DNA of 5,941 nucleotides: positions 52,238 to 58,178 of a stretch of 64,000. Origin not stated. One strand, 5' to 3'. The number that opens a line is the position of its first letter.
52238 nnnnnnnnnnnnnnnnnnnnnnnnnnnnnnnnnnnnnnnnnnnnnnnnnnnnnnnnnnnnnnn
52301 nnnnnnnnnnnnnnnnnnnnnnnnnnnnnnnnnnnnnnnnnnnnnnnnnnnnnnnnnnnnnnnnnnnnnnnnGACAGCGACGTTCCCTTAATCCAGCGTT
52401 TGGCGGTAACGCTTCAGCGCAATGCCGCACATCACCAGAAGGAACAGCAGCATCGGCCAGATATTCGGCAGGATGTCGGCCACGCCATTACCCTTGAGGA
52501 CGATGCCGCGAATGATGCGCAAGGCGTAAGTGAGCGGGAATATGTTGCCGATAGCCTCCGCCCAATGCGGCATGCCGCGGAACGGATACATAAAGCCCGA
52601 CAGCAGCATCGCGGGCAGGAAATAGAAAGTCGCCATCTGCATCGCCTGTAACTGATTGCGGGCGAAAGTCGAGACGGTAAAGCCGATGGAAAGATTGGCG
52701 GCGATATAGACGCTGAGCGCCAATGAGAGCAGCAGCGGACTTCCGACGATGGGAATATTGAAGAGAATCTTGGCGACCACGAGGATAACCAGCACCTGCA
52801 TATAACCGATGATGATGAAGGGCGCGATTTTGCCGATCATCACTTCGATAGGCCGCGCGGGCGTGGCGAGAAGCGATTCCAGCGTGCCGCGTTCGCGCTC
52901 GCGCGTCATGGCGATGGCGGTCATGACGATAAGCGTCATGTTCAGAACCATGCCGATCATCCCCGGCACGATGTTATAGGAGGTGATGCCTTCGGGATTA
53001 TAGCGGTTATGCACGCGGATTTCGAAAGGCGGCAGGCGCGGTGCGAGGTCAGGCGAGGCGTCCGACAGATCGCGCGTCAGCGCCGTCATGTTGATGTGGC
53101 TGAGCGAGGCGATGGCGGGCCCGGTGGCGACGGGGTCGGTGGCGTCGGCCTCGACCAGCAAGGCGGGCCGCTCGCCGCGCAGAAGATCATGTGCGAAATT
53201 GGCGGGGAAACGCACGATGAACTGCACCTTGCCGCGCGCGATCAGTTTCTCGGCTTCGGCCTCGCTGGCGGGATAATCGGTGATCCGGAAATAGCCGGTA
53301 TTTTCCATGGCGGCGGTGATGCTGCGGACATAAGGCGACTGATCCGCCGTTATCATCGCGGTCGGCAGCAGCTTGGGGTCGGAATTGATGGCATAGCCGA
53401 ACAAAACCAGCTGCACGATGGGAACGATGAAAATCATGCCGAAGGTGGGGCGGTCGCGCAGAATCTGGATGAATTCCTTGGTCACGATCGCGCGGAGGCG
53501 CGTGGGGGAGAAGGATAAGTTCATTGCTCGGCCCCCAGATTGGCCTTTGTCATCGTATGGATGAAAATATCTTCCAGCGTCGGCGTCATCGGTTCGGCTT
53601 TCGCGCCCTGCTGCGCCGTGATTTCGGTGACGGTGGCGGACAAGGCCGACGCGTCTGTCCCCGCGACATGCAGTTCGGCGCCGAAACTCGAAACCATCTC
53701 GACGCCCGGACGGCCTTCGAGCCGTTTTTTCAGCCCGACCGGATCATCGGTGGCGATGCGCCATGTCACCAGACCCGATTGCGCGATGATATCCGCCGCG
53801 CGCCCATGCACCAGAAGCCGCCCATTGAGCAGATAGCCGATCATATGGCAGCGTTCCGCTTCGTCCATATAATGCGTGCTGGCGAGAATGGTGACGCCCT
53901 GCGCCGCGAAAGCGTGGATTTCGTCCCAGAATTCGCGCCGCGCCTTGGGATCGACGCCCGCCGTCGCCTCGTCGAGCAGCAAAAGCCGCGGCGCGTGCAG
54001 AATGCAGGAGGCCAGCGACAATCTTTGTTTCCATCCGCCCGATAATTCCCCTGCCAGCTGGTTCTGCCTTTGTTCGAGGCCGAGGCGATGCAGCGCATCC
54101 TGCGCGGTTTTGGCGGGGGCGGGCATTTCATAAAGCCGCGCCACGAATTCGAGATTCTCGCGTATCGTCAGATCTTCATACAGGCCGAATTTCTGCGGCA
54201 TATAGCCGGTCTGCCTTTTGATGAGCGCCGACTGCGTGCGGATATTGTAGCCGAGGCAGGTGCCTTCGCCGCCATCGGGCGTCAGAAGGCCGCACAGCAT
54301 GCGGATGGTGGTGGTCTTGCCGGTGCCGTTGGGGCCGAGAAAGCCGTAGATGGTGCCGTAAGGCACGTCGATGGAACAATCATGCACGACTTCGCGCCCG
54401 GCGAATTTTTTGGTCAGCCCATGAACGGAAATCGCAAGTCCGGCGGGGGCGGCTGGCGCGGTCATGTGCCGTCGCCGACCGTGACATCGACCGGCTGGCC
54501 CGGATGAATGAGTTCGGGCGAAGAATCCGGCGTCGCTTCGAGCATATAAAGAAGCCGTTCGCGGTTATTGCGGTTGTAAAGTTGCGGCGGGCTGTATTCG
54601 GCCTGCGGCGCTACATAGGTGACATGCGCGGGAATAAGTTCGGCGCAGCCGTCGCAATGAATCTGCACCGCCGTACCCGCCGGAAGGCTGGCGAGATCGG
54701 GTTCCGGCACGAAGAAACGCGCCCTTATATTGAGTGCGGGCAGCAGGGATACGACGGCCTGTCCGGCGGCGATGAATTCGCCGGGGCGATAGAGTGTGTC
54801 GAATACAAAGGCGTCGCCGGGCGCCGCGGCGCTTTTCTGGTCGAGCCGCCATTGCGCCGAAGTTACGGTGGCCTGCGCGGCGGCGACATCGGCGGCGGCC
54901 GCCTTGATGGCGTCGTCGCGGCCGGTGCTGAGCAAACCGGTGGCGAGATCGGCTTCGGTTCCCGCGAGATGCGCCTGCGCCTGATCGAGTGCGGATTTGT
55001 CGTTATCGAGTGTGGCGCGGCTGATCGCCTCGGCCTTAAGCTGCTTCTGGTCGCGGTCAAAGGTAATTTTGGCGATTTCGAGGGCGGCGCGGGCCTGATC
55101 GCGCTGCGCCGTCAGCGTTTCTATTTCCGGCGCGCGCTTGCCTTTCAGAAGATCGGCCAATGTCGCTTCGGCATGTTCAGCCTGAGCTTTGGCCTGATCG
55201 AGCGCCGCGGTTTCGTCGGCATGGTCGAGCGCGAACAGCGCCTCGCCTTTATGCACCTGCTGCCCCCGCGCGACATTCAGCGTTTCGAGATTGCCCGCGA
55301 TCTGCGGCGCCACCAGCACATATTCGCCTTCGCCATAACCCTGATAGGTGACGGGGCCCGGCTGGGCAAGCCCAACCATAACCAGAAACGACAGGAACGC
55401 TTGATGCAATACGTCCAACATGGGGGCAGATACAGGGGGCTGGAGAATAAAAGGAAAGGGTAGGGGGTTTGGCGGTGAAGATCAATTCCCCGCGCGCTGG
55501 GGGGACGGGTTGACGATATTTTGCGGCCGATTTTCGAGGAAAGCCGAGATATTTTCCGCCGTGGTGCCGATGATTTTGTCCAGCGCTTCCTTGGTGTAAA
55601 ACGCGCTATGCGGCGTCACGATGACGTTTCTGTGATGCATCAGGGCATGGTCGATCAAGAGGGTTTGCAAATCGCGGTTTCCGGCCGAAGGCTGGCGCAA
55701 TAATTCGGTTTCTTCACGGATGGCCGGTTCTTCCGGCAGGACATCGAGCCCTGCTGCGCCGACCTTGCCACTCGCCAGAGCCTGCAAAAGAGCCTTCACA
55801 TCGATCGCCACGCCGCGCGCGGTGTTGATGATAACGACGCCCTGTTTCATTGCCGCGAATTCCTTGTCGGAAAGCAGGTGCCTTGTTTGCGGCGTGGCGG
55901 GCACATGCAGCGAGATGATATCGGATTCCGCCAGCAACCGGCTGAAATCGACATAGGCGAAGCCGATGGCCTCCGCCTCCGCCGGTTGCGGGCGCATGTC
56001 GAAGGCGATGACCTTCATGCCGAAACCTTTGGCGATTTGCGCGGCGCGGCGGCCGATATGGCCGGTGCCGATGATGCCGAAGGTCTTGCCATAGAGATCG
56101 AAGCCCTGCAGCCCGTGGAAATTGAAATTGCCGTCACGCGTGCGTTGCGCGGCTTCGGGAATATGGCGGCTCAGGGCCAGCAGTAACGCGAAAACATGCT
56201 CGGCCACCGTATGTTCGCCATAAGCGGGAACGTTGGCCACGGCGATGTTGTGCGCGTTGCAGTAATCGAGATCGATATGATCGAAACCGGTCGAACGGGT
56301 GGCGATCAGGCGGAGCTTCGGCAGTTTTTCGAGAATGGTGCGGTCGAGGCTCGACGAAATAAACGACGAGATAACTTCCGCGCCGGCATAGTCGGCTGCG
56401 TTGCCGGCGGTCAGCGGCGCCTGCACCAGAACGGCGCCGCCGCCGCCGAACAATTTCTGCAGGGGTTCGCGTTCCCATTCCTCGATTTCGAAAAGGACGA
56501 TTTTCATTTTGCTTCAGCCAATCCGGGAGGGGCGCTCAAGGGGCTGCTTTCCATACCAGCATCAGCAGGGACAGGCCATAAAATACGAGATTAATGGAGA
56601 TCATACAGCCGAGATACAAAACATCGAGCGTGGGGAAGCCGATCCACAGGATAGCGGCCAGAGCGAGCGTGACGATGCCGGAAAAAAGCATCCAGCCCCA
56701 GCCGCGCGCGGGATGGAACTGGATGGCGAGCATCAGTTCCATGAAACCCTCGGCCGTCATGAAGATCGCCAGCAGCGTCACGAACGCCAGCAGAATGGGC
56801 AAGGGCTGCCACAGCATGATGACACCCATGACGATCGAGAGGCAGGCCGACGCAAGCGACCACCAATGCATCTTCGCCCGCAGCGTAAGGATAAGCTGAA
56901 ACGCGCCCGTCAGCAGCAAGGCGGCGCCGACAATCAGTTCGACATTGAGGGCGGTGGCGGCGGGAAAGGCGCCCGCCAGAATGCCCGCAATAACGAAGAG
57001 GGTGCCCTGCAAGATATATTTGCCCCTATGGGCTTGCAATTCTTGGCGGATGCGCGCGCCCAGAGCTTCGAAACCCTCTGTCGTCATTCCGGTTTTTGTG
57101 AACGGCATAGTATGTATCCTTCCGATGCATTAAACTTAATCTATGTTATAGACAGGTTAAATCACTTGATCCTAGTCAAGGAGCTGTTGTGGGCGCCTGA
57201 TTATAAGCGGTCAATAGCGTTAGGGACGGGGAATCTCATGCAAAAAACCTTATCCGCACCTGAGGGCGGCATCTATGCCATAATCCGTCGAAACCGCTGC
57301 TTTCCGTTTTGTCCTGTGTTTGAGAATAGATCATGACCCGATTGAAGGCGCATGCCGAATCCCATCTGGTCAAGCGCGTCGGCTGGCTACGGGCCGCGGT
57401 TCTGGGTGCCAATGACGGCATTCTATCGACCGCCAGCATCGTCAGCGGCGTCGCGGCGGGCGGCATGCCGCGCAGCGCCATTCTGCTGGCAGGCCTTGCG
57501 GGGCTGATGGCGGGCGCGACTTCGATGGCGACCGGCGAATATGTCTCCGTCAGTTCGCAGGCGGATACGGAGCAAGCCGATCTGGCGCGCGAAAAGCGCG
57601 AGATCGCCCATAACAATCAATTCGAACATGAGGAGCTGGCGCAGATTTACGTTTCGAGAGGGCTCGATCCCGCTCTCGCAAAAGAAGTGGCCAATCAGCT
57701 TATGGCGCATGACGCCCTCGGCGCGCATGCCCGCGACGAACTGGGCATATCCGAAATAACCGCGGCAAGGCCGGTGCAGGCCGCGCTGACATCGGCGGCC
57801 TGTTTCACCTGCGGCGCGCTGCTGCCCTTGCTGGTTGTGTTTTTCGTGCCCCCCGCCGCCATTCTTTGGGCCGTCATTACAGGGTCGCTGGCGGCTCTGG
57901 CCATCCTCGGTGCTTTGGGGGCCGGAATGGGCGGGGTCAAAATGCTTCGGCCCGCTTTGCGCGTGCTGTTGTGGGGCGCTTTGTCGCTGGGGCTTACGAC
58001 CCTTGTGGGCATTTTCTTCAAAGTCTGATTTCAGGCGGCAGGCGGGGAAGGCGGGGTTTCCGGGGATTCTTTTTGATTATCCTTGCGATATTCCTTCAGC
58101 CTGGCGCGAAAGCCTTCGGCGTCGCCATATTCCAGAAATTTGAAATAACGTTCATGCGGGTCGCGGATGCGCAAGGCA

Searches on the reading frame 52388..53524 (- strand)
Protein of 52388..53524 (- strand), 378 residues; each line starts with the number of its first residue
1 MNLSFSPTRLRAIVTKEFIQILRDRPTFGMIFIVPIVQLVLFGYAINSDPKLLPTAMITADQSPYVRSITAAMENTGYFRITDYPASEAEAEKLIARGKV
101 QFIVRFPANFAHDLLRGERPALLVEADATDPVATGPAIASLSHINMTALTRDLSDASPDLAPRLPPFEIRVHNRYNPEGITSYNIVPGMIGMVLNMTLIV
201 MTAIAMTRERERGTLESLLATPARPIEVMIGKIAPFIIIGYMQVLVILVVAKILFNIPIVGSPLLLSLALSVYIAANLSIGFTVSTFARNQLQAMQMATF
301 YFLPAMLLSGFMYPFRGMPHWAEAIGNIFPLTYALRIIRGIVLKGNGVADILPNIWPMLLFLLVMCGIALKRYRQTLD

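Call 67: search_protein_families(library=pfam, proteins=[window:52388-53524:-], max_evalue=0.0001)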
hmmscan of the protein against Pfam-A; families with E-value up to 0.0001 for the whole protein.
window:52388-53524:- (378 aa): 4 families
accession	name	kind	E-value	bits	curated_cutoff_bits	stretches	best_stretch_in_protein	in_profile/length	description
PF12698.13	ABC2_membrane_3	-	1.4e-46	159.7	31.6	1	30-370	6-346/347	ABC-2 family transporter protein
PF01061.29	ABC2_membrane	-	9.5e-34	117.2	26.9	1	187-342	52-210/211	ABC-2 type transporter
PF12679.13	ABC2_membrane_2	-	7.9e-19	68.4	27.2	1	12-373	2-278/283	ABC-2 family transporter protein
PF12730.13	ABC2_membrane_4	-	2.9e-06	27.8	27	1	177-303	43-177/179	ABC-2 family transporter protein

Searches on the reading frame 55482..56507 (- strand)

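Call 67: search_protein_families(library=pfam, proteins=[window:55482-56507:-], max_evalue=0.0001)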
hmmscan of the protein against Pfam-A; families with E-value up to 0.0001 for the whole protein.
window:55482-56507:- (341 aa): 5 families
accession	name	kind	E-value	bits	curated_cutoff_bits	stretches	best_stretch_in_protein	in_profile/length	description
PF02826.25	2-Hacid_dh_C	-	9.9e-59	198.1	25.1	1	106-302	1-178/178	D-isomer specific 2-hydroxyacid dehydrogenase, NAD binding domain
PF00389.36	2-Hacid_dh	-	1.2e-30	106.3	24.6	1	8-333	7-134/134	D-isomer specific 2-hydroxyacid dehydrogenase, catalytic domain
PF01262.27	AlaDh_PNT_C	-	6.3e-06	26.2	23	1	145-230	33-129/214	Alanine dehydrogenase/PNT, C-terminal domain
PF03446.21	NAD_binding_2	-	1.5e-05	25.5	21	1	143-246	2-109/161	NAD binding domain of 6-phosphogluconate dehydrogenase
PF13478.12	XdhC_C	-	7.7e-05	23.6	29.7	0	145-251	3-74/125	XdhC Rossmann domain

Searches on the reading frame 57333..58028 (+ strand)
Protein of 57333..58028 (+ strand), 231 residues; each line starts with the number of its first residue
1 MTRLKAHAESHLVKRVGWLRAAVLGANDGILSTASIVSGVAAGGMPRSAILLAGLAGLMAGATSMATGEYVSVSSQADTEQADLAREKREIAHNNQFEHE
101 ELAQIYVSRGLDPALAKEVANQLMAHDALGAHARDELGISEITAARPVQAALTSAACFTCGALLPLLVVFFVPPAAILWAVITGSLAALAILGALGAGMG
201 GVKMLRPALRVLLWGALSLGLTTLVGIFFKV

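Call 67: search_protein_families(library=pfam, proteins=[window:57333-58028:+], max_evalue=0.0001)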
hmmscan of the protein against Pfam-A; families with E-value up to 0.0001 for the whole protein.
window:57333-58028:+ (231 aa): 1 family
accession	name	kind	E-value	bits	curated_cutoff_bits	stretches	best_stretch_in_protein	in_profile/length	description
PF01988.24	VIT1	-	4.9e-66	223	28.1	1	19-226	1-213/214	VIT family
